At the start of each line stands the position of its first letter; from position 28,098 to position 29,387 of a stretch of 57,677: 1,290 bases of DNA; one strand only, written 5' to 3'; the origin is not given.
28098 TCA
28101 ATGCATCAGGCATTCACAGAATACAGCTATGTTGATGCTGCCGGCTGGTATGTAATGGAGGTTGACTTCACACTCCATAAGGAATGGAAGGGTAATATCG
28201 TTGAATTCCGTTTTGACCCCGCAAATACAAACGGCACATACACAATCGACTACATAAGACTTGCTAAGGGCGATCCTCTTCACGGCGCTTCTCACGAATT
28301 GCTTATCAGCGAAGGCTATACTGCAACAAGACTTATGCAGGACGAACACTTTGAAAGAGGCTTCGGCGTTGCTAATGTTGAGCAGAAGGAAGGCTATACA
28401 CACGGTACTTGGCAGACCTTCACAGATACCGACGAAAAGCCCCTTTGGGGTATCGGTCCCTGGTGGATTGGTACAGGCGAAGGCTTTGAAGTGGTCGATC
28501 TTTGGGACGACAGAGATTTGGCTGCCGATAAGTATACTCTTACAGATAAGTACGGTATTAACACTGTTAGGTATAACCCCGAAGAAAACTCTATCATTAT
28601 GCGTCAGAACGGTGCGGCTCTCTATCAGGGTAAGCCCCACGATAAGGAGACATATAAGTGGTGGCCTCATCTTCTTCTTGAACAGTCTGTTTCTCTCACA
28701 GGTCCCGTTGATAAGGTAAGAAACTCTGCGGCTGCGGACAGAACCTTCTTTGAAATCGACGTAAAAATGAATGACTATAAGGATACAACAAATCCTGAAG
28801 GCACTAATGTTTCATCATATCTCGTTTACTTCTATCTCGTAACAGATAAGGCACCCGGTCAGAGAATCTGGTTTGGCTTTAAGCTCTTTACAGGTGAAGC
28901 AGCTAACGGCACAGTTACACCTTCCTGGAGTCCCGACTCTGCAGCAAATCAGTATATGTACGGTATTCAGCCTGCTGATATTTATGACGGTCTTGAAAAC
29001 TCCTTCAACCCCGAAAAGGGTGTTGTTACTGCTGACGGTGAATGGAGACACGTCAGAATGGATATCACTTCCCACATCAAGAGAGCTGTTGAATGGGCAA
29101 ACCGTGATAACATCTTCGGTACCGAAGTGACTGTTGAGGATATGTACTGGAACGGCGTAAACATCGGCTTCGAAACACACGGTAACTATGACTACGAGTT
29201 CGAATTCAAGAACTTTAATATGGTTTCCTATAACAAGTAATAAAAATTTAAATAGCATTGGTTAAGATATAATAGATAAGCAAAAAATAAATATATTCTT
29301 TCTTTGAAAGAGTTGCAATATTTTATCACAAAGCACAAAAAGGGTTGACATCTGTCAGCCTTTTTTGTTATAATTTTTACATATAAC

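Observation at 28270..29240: Conserved ~320-aa C-terminal domain present in nine copies (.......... ... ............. ... SYN); function unknown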

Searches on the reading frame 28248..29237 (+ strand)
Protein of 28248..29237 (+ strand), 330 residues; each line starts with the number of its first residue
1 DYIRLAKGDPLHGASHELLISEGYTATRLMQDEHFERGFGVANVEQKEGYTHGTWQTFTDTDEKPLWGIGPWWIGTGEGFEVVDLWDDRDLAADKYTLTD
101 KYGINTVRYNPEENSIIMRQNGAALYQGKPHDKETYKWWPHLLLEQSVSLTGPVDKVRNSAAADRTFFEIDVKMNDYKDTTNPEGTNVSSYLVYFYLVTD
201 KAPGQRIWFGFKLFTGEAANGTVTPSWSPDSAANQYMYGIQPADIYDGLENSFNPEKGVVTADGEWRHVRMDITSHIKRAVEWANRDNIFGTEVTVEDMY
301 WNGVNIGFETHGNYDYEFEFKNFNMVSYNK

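Call 8: search_solved_structures(query=A1, max_evalue=10, show_alignments=2)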
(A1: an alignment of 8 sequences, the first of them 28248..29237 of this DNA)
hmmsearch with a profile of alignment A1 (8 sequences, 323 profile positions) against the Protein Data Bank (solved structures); distinct sequences matched with E-value up to 10: 1.
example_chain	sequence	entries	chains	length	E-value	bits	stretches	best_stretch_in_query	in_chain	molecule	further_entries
4nb4_A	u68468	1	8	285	1.3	11.5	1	253-288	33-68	Type II pantothenate kinase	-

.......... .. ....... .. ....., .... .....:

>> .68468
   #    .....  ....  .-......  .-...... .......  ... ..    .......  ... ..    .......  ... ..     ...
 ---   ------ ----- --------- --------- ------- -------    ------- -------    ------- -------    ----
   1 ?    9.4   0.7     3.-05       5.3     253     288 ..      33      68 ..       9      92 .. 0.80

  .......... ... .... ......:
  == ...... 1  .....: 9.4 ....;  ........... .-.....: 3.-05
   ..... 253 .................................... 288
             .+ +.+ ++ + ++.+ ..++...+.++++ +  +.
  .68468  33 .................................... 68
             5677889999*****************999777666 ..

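Call 10: find_homologous_proteins(query=A1, max_evalue=0.001)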
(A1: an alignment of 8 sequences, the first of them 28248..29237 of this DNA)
Query A1 (8 sequences) (330 aa, profile of the alignment): 86 proteins with E <= 0.001 among 3638 candidates.
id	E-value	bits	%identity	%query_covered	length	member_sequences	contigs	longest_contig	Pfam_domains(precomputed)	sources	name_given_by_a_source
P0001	1.4e-151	522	58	100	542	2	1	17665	-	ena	-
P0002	3.1e-149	515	72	100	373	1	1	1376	-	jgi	jgi:hypothetical protein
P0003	1.6e-144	499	54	100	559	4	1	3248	-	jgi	-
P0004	2.0e-143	496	57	100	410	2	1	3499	-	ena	-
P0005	3.8e-143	495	53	100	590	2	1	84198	-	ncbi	-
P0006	8.0e-139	481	60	100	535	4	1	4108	-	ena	-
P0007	1.7e-137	476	57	100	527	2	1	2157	-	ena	-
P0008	2.1e-137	476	52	100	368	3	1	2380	-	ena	-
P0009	4.4e-135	468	56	96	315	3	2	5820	-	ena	-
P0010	1.2e-133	463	56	100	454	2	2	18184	-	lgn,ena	-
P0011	1.6e-133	463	57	100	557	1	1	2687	-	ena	-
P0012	4.1e-133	462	57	91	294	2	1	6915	-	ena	-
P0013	5.2e-131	455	55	100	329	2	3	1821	-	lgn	-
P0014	6.4e-131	455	58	95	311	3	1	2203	-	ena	-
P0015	2.3e-130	453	69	91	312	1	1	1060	-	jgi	jgi:hypothetical protein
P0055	4.4e-78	281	38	94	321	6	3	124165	-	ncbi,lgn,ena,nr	ncbi:MAG: hypothetical protein J6A67_03555 [Clostridia bacterium]|nr:hypothetical protein [Clostridi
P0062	2.7e-76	275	38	93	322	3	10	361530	-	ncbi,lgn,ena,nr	ncbi:MAG: hypothetical protein IJZ88_03705 [Clostridia bacterium]|nr:hypothetical protein [Clostridi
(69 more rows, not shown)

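Call 12: find_encoding_contigs(protein=P0062, flank=8000, max_places=3)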
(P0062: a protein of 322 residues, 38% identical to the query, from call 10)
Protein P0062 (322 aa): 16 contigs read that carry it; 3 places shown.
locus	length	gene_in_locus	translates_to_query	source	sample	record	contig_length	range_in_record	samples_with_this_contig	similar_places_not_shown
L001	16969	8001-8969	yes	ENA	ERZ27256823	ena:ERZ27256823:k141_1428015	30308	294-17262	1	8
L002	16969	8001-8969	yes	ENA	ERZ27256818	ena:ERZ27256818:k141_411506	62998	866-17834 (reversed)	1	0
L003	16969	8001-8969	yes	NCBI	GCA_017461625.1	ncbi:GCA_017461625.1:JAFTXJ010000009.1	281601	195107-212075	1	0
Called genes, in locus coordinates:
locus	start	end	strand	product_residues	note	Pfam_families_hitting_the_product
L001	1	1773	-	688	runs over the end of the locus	?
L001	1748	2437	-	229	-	PF00072:Response_reg, PF00486:Trans_reg_C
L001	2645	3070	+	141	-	PF04138:GtrA_DPMS_TM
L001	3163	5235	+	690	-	PF00580:UvrD-helicase, PF13245:AAA_19 (faint)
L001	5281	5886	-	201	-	PF13189:Cytidylate_kin2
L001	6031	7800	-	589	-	-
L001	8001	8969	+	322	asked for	-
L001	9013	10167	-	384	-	PF01411:tRNA-synt_2c, PF07973:tRNA_SAD, PF02272:DHHA1 (weak)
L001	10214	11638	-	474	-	PF02934:GatB_N, PF02637:GatB_Yqey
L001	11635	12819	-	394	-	PF01425:Amidase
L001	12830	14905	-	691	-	PF01336:tRNA_anti-codon, PF00152:tRNA-synt_2, PF02938:GAD, PF02686:GatC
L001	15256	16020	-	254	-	PF00884:Sulfatase (faint), PF01663:Phosphodiest, PF08665:PglZ (faint), PF01663:Phosphodiest, PF01676:Metalloenzyme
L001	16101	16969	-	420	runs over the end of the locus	PF01408:GFO_IDH_MocA, PF21252:Glyco_hydro_109_C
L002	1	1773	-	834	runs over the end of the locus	PF00512:HisKA, PF02518:HATPase_c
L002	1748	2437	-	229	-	PF00072:Response_reg, PF00486:Trans_reg_C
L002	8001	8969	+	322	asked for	-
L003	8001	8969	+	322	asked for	-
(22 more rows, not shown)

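Call 13: find_encoding_contigs(protein=P0055, flank=8000, max_places=3)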
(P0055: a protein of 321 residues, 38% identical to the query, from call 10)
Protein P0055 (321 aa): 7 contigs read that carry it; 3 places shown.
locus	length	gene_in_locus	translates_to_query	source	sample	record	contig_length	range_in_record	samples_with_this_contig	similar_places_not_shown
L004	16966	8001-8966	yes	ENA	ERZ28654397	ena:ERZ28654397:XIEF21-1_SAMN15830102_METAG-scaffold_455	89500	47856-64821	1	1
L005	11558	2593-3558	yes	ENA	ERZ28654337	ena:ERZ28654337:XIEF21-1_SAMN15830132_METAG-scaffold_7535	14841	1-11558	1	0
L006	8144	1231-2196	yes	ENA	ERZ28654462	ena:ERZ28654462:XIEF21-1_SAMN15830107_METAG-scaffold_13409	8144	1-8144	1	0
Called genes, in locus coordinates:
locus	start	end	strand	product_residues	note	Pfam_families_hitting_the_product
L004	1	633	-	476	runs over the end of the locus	PF04055:Radical_SAM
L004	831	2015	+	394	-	PF00149:Metallophos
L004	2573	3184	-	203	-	PF13189:Cytidylate_kin2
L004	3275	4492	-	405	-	PF01594:AI-2E_transport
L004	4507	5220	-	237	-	PF05704:Caps_synth, PF12919:TcdA_TcdB (faint), PF04488:Gly_transf_sug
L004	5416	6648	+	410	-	PF03447:NAD_binding_3, PF00742:Homoserine_dh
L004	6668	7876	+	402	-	PF00696:AA_kinase, PF01842:ACT, PF22468:ACT_9, PF13840:ACT_7, PF22468:ACT_9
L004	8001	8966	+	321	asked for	-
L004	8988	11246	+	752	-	PF02837:Glyco_hydro_2_N, PF22666:Glyco_hydro_2_N2 (weak), PF22820:TcaA_3rd_4th (faint), PF00703:Glyco_hydro_2, PF02836:Glyco_hydro_2_C, PF16355:DUF4982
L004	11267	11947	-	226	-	-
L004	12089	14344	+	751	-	PF00933:Glyco_hydro_3, PF01915:Glyco_hydro_3_C, PF14310:Fn3-like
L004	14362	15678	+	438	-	PF01261:AP_endonuc_2 (faint), PF27526:XylA2_C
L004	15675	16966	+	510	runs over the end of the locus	PF00370:FGGY_N, PF01869:BcrAD_BadFG (faint), PF02782:FGGY_C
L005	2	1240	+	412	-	?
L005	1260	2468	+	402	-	PF00696:AA_kinase, PF01842:ACT, PF22468:ACT_9, PF13840:ACT_7, PF22468:ACT_9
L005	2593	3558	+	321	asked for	-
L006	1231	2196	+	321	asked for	-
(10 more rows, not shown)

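Call 18: predict_structure(alignment_id=A1)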
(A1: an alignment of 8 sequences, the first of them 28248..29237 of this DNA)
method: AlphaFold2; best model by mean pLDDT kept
length: 330 residues; sequences in the alignment: 8
mean_pLDDT: 77.2   pTM: 0.82
mean pLDDT of the five models: 77.2, 76.4, 70.1, 67.5, 65.4
residues with pLDDT >= 90: 79; 70-90: 158; 50-70: 64; < 50: 29
segments of 3 or more residues with pLDDT < 50: 1-8, 47-51, 74-79, 218-222, 248-251
pLDDT, mean of each block of 10 residues (from residue 1): 37 78 91 85 55 63 83 50 68 81 86 91 76 64 83 88 91 85 70 91 89 67 66 73 61 57 83 89 91 95 87 83 91
secondary structure, 60 per line:
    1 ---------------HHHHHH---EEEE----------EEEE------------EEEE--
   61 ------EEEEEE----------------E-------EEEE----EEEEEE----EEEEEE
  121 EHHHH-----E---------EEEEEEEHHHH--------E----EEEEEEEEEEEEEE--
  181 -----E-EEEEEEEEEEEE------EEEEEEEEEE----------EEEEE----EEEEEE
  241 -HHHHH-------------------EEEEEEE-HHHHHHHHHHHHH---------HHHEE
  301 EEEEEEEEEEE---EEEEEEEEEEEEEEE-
elements in order: H16-21 E25-28 E39-42 E55-58 E67-72 E97-100 E105-110 E115-121 H122-125 E141-147 H148-151 E165-178 E188-199 E206-215 E226-230 E235-240 H242-246 E266-272 H274-286 E299-311 E315-329

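Call 20: fold_search(model_id=the predicted structure, library=pdb)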
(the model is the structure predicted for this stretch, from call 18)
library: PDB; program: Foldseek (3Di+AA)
matches with E <= 10: 841; with E <= 0.001: 61
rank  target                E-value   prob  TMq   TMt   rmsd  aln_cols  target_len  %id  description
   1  3amq_A                1.3e-09  1.00  0.41  0.51   5.3       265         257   10  E134C-Cellobiose co-crystal of cellulase 12A from thermotoga maritima (released 2011-03-16)
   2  3amp_B                1.5e-09  1.00  0.42  0.52   5.8       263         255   10  E134C-Cellotetraose complex of cellulase 12A from thermotoga maritima (released 2011-03-16)
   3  3vhn_B                2.1e-09  1.00  0.44  0.55   9.0       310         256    9  Y61G mutant of Cellulase 12A from thermotoga maritima (released 2012-07-11)
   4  3o7o_B                2.3e-09  1.00  0.43  0.52   5.6       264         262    9  Use of synthetic symmetrization in the crystallization and structure determination of CelA from Thermotoga maritima (released 2010-12-01)
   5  3amh_B                3.8e-09  1.00  0.41  0.50   5.6       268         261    9  crystal structure of cellulase 12A from Thermotoga maritima (released 2011-03-16)
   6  3o7o_A                5.4e-09  1.00  0.41  0.49   6.0       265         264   10  Use of synthetic symmetrization in the crystallization and structure determination of CelA from Thermotoga maritima (released 2010-12-01)
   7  3amn_A                5.4e-09  1.00  0.42  0.51   9.7       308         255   10  E134C-Cellobiose complex of cellulase 12A from thermotoga maritima (released 2011-03-16)
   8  3amm_A                5.7e-09  1.00  0.39  0.48   5.8       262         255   10  Cellotetraose complex of cellulase 12A from thermotoga maritima (released 2011-03-16)
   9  3vhn_A                5.7e-09  1.00  0.43  0.53   9.3       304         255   10  Y61G mutant of Cellulase 12A from thermotoga maritima (released 2012-07-11)
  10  3amh_A                7.6e-09  1.00  0.41  0.51   5.6       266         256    9  crystal structure of cellulase 12A from Thermotoga maritima (released 2011-03-16)
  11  3vho_A                1.0e-08  1.00  0.42  0.52   9.4       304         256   10  Y61-gg insertion mutant of Tm-Cellulase 12A (released 2012-07-11)
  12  3vho_B                1.1e-08  1.00  0.39  0.47   6.4       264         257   10  Y61-gg insertion mutant of Tm-Cellulase 12A (released 2012-07-11)
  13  3amn_B                1.2e-08  1.00  0.39  0.48   5.9       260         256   10  E134C-Cellobiose complex of cellulase 12A from thermotoga maritima (released 2011-03-16)
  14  3wy6_A                5.0e-07  1.00  0.43  0.51   6.6       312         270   10  Structure of hyperthermophilic family 12 endocellulase (E197A) from Pyrococcus furiosus in complex with laminaribiose (released 2015-09-16)
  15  7s8k_A                6.7e-07  1.00  0.42  0.49   6.5       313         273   10  Crystal structure of a GH12-2 family cellulase from Thermococcus sp. 2319x1 (released 2022-08-24)
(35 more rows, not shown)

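Call 27: search_solved_structures(query=A2, max_evalue=10, show_alignments=3)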
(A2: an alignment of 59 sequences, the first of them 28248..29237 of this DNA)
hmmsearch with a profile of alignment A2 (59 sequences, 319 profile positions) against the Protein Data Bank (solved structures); distinct sequences matched with E-value up to 10: 0.
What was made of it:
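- On GH12 (Pfam PF01670, CAZy GH12): PDB sequence profiles give nothing (calls 8, 27).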

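Call 33: search_protein_representatives(alignment_id=A2)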
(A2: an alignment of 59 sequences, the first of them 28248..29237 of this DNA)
Query: 59 sequences, 319 profile positions. Proteins with E-value up to 0.001 (for the whole library): 744; up to 1e-10: 535; up to 1e-30: 81. The best 150 are listed.
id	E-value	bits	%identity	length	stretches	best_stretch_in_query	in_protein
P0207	1.0e-133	461.7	-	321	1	2-318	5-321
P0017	4.5e-116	403.6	-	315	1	10-318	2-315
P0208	1.3e-115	402.1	-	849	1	2-319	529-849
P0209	7.6e-115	399.6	-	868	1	8-318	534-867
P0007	2.5e-114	397.9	-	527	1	2-318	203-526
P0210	1.6e-111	388.7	-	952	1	2-318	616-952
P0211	4.5e-111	387.2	-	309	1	19-318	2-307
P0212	1.3e-110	385.8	-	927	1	4-318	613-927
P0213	4.5e-106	370.8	-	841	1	2-318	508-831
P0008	7.0e-104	363.6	-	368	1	2-318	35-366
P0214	8.9e-101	353.4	-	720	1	2-317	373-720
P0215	2.1e-100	352.2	-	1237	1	2-318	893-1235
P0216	4.4e-95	334.7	-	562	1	18-315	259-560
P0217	1.3e-92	326.6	-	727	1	3-317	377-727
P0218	1.3e-91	323.3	-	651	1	1-317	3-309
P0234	1.2e-62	228.1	-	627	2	14-313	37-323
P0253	1.9e-46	174.9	-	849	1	26-317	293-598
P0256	1.2e-44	169.0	-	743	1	26-317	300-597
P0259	5.8e-43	163.5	-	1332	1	28-317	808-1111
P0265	1.3e-37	145.9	-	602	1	26-317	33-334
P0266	8.4e-37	143.2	-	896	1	24-316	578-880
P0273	4.1e-33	131.1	-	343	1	23-315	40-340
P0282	8.1e-31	123.5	-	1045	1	26-317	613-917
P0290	6.1e-29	117.4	-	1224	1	30-316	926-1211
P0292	8.8e-29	116.8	-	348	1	23-313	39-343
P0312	1.5e-26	109.6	-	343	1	12-315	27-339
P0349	4.9e-24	101.3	-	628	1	19-314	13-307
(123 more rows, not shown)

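Call 36: search_protein_families(library=pfam, alignment_id=A4, max_evalue=0.01)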
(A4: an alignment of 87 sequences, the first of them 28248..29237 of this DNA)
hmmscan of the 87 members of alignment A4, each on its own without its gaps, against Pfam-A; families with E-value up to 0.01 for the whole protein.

A. member 1, window:28248-29237:+ (330 aa): 0 families

B. families by the number of members that match (of 87 scanned): 11 families
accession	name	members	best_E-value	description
PF00404.24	Dockerin_1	2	8.6e-14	Dockerin type I domain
PF09479.16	Flg_new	1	7e-07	Listeria-Bacteroides repeat domain (List_Bact_rpt)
PF07589.16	PEP-CTERM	1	7.5e-07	PEP-CTERM motif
PF08139.17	LPAM_1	1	0.00026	Prokaryotic membrane lipoprotein lipid attachment site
PF00036.39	EF-hand_1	1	0.00031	EF hand domain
PF01456.22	Mucin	1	0.0004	Mucin-like glycoprotein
PF13202.12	EF-hand_5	1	0.00054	EF hand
PF21827.1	New_glue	1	0.0027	New glue protein family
PF12626.12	PolyA_pol_arg_C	1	0.004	Polymerase A arginine-rich C-terminus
PF08408.16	DNA_pol_B_3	1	0.009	DNA polymerase family B viral insert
PF07522.19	DRMBL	1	0.0099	DNA repair metallo-beta-lactamase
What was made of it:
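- On GH12 (Pfam PF01670, CAZy GH12): No hit at E<=0.01 for 87 diverse family members (call 36).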

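Call 37: search_protein_families(library=pfam, proteins=[P0218, P0234, P0253, P0256, P0259, P0265, P0266, P0282, P0290, P0349], max_evalue=0.001)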
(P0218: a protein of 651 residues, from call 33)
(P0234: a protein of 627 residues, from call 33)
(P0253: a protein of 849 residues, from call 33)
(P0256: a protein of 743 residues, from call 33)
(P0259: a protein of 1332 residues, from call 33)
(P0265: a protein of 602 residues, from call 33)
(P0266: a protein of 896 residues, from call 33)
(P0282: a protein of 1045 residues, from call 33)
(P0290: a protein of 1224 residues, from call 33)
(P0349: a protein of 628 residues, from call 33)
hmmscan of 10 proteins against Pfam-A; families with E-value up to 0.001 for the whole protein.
P0218 (651 aa): 1 family
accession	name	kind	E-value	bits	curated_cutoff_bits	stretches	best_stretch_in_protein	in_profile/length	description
PF13088.12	BNR_2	-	4.1e-10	39.9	31.4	1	477-598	26-145/277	BNR repeat-like domain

P0234 (627 aa): 0 families

P0253 (849 aa): 0 families

P0256 (743 aa): 1 family
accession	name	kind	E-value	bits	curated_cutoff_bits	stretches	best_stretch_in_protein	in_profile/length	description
PF00404.24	Dockerin_1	-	4.8e-06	27.1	22.9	1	683-739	2-56/57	Dockerin type I domain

P0259 (1332 aa): 0 families

P0265 (602 aa): 1 family
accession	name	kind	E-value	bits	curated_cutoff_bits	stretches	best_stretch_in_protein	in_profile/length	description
PF00404.24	Dockerin_1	-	1.5e-05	25.5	22.9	1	537-593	1-56/57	Dockerin type I domain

P0266 (896 aa): 7 families
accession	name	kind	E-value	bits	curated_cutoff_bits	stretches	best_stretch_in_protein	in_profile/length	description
PF02368.24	Big_2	-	1.4e-52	176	22.8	4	417-492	2-79/79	Bacterial Ig-like domain (group 2)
PF09479.16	Flg_new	-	1.3e-20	73.7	27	2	120-180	1-64/65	Listeria-Bacteroides repeat domain (List_Bact_rpt)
PF22359.2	Big-like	-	1.9e-10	41.3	27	1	269-313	3-46/48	Bacterial Ig-like domain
PF06832.18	BiPBP_C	-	3.4e-06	27.3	26.8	0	317-395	11-88/90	Penicillin-Binding Protein C-terminus Family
PF20578.4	aBig_2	-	3.2e-05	24.1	27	0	260-299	28-65/89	Atrophied bacterial Ig domain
PF00352.27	TBP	-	4.2e-05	23.8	22.9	0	414-474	5-66/85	Transcription factor TFIID (or TATA-binding protein, TBP)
PF02494.22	HYR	-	0.00023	21.9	21.7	0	357-397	38-79/81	HYR domain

P0282 (1045 aa): 1 family
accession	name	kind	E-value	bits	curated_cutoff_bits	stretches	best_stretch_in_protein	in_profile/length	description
PF02368.24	Big_2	-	3.5e-11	43.3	22.8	1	256-332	1-78/79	Bacterial Ig-like domain (group 2)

P0290 (1224 aa): 0 families

P0349 (628 aa): 10 families
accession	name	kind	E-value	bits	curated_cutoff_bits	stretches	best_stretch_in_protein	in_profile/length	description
PF16158.11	N_BRCA1_IG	-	3.8e-25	89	28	2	326-415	6-100/108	Ig-like domain from next to BRCA1 gene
PF18962.6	Por_Secre_tail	-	2.2e-12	47.5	27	1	555-625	1-73/75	Secretion system C-terminal sorting domain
PF10989.13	DUF2808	-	6.5e-07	29.9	25.3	0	461-524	70-133/146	Protein of unknown function (DUF2808)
PF16116.10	DUF4832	-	6.4e-05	23.3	29.2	0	322-400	112-192/216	Domain of unknown function (DUF4832)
PF07705.17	CARDB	-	0.00011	22.8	22.7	0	321-402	8-80/101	CARDB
PF13473.12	Cupredoxin_1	-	0.00023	21.6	27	0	439-521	35-97/104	Cupredoxin-like domain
PF04234.18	CopC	-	0.00024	22.5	23.3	0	363-409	44-81/92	CopC domain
PF10633.15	NPCBM_assoc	-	0.00025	21.6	24.4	0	329-399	2-69/78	NPCBM-associated, NEW3 domain of alpha-galactosidase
PF23619.1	Ig_VWA7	-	0.00026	21.6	27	0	325-401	9-95/104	VWA7 Ig-like domain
PF19271.4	Nis1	-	0.00097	20.2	27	0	323-400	9-89/114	Nis1 family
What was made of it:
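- Checked: Elsewhere the domain stands alone, or is N-terminal to dockerin, T9SS-tail or BNR modules (calls 33, 37).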

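Call 40: find_encoding_contigs(protein=P0265, flank=8000, max_places=3)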
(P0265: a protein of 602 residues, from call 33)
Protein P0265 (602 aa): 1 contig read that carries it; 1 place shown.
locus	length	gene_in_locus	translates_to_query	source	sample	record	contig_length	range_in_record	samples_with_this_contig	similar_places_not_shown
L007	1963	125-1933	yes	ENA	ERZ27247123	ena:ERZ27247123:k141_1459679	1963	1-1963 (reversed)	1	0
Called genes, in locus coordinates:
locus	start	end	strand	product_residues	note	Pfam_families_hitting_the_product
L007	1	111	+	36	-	?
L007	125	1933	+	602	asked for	PF00404:Dockerin_1 (faint)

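Call 42: find_related_loci(query=A2, collection=genome_contigs, flank=10000)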
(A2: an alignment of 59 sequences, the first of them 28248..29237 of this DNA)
Query A2 (330 aa) in genome_contigs; peptide patterns used: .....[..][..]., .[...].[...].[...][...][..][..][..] (x = any residue, [..] = any of these).
125 stretches matched a pattern; 89 encode a relative of the query (tblastn E <= 1e-3); the best 80 are kept; 76 distinct loci.
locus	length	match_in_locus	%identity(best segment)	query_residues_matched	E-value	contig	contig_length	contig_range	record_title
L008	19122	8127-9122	86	1-330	0e+0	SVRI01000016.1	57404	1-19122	MAG: Oscillospiraceae bacterium isolate SIG639 NODE_2582_length_57404_cov_3.507621, whole genome shotgun sequence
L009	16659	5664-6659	84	1-330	0e+0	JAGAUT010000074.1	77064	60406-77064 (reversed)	MAG: Clostridia bacterium isolate RGIG8792 Water_deer_Colon.Co__c1205115, whole genome shotgun sequence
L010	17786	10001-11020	61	1-330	6e-137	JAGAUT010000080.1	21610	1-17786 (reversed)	MAG: Clostridia bacterium isolate RGIG8792 Water_deer_Colon.Co__c1313916, whole genome shotgun sequence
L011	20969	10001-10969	62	1-330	3e-136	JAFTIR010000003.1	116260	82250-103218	MAG: Clostridia bacterium isolate RGIG3854 Roe_deer_Cecum-1__c968, whole genome shotgun sequence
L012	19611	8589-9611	60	1-330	1e-136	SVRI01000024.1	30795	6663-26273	MAG: Oscillospiraceae bacterium isolate SIG639 NODE_6353_length_30795_cov_3.715697, whole genome shotgun sequence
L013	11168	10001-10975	53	1-330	6e-119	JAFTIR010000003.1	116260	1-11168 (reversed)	MAG: Clostridia bacterium isolate RGIG3854 Roe_deer_Cecum-1__c968, whole genome shotgun sequence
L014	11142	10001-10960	55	1-329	1e-116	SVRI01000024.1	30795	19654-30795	MAG: Oscillospiraceae bacterium isolate SIG639 NODE_6353_length_30795_cov_3.715697, whole genome shotgun sequence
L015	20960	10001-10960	53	1-328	5e-112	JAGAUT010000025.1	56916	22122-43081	MAG: Clostridia bacterium isolate RGIG8792 Water_deer_Colon.Co__c404824, whole genome shotgun sequence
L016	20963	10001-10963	43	1-330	3e-84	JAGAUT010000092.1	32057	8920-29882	MAG: Clostridia bacterium isolate RGIG8792 Water_deer_Colon.Co__c1430564, whole genome shotgun sequence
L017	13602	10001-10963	43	1-330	1e-83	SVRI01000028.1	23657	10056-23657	MAG: Oscillospiraceae bacterium isolate SIG639 NODE_8957_length_23657_cov_4.401190, whole genome shotgun sequence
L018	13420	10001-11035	41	2-329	2e-70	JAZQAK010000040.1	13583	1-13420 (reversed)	MAG: Feifaniaceae bacterium isolate T1900044642_TS20190108.MAGScoT_cleanbin_000095 SGB_1294_k141_2107816, whole genome s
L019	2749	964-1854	40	22-330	5e-62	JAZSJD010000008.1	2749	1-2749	MAG: Acutalibacteraceae bacterium isolate T1900044566_TS20190032.MAGScoT_cleanbin_000010 SGB_405_k141_723580, whole geno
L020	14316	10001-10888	38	20-327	5e-61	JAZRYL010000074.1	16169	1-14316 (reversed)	MAG: Clostridia bacterium isolate T1900044950_TA20190003.MAGScoT_cleanbin_000006 SGB_3589_k141_887733, whole genome shot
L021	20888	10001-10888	41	23-330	2e-60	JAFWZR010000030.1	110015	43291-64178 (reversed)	MAG: Clostridia bacterium isolate RGIG6217 Sheep_Rectum-2__c842686, whole genome shotgun sequence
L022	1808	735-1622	40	23-330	3e-62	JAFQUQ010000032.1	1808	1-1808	MAG: Oscillospiraceae bacterium isolate RGIG2166 Goat_Colon.Co__c1169820, whole genome shotgun sequence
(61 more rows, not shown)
